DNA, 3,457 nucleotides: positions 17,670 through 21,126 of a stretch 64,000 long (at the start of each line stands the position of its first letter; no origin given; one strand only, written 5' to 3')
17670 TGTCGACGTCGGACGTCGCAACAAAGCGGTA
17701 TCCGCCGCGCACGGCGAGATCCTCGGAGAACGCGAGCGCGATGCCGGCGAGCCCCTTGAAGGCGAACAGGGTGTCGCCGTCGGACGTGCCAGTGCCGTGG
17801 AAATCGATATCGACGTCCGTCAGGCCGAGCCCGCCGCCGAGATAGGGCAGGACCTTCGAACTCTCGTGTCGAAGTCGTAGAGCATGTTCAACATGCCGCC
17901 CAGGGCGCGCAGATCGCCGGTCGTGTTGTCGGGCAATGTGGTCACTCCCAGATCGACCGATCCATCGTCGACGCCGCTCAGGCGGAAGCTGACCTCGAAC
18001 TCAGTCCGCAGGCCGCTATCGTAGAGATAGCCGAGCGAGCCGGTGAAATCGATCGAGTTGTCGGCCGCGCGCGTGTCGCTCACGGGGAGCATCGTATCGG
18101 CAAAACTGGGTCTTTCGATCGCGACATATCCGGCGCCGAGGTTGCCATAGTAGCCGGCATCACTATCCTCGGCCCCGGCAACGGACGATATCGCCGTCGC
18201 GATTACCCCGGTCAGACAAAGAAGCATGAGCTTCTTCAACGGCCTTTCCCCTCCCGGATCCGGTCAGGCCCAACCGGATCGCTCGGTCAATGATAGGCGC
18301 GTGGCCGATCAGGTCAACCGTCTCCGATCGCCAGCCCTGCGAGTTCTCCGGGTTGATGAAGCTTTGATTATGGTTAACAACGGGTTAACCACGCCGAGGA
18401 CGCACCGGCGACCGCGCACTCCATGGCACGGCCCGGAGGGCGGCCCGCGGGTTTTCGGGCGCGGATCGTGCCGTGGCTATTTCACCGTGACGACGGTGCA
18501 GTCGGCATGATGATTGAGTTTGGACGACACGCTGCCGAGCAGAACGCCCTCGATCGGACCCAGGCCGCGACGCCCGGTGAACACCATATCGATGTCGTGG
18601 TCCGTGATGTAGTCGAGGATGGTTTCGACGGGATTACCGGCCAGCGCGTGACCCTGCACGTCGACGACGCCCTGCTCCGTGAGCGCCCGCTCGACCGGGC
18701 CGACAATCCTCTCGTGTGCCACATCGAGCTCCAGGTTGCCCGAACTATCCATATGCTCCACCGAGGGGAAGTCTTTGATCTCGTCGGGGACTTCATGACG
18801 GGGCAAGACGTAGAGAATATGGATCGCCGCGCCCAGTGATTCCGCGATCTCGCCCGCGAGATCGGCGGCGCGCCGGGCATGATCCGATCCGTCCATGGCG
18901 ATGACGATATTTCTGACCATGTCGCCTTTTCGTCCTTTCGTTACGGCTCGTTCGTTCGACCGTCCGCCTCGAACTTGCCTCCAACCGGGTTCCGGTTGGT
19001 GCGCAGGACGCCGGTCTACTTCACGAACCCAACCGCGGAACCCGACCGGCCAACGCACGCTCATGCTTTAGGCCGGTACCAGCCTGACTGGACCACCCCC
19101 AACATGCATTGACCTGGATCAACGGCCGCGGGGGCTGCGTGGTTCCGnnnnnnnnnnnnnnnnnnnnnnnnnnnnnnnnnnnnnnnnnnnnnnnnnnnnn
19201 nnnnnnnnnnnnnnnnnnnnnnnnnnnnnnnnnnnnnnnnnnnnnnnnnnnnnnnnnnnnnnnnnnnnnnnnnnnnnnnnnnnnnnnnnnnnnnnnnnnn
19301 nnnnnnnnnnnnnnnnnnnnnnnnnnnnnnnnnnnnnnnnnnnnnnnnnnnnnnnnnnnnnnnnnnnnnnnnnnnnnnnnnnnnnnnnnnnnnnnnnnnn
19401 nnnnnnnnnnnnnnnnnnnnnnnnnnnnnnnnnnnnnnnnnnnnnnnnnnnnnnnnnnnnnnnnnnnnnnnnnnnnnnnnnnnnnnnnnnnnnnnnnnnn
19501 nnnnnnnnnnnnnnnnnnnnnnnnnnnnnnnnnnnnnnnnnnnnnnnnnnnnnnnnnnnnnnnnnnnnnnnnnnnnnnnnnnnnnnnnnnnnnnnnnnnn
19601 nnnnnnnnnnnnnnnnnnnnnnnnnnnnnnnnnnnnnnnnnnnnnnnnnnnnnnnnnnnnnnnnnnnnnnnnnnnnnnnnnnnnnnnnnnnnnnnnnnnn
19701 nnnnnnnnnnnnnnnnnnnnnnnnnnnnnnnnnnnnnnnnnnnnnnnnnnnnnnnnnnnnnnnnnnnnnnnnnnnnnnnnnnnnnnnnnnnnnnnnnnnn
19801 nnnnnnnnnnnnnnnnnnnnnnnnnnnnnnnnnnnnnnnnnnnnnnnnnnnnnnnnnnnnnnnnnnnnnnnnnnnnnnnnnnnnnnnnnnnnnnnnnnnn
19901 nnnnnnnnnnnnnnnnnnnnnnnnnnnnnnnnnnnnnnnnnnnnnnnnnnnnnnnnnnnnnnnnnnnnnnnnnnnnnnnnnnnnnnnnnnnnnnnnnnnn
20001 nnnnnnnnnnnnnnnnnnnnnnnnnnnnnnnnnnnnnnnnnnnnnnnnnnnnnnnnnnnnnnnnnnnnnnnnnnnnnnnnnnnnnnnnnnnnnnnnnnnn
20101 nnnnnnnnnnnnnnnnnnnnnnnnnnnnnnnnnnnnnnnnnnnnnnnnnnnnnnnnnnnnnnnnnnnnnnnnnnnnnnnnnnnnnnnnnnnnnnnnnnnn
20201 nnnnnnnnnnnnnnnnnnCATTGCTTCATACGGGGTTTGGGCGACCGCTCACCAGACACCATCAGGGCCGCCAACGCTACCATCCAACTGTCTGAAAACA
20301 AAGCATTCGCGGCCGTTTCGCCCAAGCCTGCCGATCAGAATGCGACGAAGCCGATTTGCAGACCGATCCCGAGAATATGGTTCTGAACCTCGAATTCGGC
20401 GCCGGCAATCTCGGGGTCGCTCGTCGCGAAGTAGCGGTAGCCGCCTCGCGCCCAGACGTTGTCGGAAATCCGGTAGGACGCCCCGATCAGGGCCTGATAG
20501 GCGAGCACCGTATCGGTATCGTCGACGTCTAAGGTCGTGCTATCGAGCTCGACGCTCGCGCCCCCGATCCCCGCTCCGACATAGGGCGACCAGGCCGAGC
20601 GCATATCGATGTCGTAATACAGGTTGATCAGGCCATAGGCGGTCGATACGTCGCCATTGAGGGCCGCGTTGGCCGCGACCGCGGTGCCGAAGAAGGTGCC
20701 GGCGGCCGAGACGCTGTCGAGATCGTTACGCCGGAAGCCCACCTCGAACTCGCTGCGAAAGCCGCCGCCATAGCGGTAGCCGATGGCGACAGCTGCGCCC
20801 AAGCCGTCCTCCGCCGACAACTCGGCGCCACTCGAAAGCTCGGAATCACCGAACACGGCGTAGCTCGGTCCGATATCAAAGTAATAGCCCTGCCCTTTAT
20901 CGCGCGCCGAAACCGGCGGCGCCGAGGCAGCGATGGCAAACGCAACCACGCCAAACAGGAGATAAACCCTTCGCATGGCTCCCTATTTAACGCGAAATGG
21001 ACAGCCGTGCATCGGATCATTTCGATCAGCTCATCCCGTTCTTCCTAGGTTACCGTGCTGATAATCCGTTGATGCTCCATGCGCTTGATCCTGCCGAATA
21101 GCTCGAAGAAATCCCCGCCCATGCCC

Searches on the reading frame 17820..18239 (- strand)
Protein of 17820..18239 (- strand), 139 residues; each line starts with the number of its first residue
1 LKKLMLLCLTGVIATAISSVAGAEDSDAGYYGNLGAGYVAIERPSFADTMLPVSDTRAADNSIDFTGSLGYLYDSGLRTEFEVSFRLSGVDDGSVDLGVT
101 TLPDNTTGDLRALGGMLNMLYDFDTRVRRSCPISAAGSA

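Call 70: search_protein_families(library=pfam, proteins=[window:17820-18239:-], max_evalue=0.0001)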
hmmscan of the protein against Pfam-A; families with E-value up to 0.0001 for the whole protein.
window:17820-18239:- (139 aa): 1 family
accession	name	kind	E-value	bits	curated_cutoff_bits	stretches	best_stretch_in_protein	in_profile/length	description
PF13505.12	OMP_b-brl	-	3.8e-05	24.4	28.7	1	14-124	6-96/175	Outer membrane protein beta-barrel domain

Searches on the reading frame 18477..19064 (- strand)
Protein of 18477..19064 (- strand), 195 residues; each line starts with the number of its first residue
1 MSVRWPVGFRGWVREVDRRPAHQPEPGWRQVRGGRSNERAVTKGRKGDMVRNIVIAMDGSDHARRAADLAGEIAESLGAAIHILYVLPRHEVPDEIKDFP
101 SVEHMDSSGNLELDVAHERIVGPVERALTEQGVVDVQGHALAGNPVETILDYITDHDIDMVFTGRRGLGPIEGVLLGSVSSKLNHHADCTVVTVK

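Call 3: search_protein_families(library=pfam, proteins=[window:18477-19064:-], max_evalue=0.01)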
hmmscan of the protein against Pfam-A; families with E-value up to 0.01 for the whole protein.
window:18477-19064:- (195 aa): 1 family
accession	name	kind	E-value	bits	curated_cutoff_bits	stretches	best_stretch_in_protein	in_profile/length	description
PF00582.32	Usp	-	4e-31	108.9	24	1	49-195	1-141/141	Universal stress protein family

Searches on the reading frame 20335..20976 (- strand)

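Call 3: search_protein_families(library=pfam, proteins=[window:20335-20976:-], max_evalue=0.01)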
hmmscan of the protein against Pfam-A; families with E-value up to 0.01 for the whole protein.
window:20335-20976:- (213 aa): 4 families
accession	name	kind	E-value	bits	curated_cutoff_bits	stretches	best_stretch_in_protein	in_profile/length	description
PF13505.12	OMP_b-brl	-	6.5e-16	59.4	28.7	1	11-208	3-173/175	Outer membrane protein beta-barrel domain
PF01617.23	Surface_Ag_2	-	5.6e-11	42.8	22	1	60-186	70-204/247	Surface antigen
PF02462.21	Opacity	-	1.4e-07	32.1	21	1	114-187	32-107/126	Opacity family porin protein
PF09411.16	PagL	-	2.3e-05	25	23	1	125-186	55-115/136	Lipid A 3-O-deacylase (PagL)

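Call 4: search_protein_families(library=ncbifam, proteins=[window:20335-20976:-], max_evalue=0.01)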
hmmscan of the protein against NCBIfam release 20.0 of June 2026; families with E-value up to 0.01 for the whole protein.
window:20335-20976:- (213 aa): 2 families
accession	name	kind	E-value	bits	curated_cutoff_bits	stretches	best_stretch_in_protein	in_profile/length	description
NF052636.1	Rick_Adr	subfamily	8e-07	28.9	210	1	6-182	5-186/224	adhesin Adr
NF045788.1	Omp38Acinit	equivalog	0.0021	17.2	500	1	46-178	52-176/354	outer membrane protein Omp38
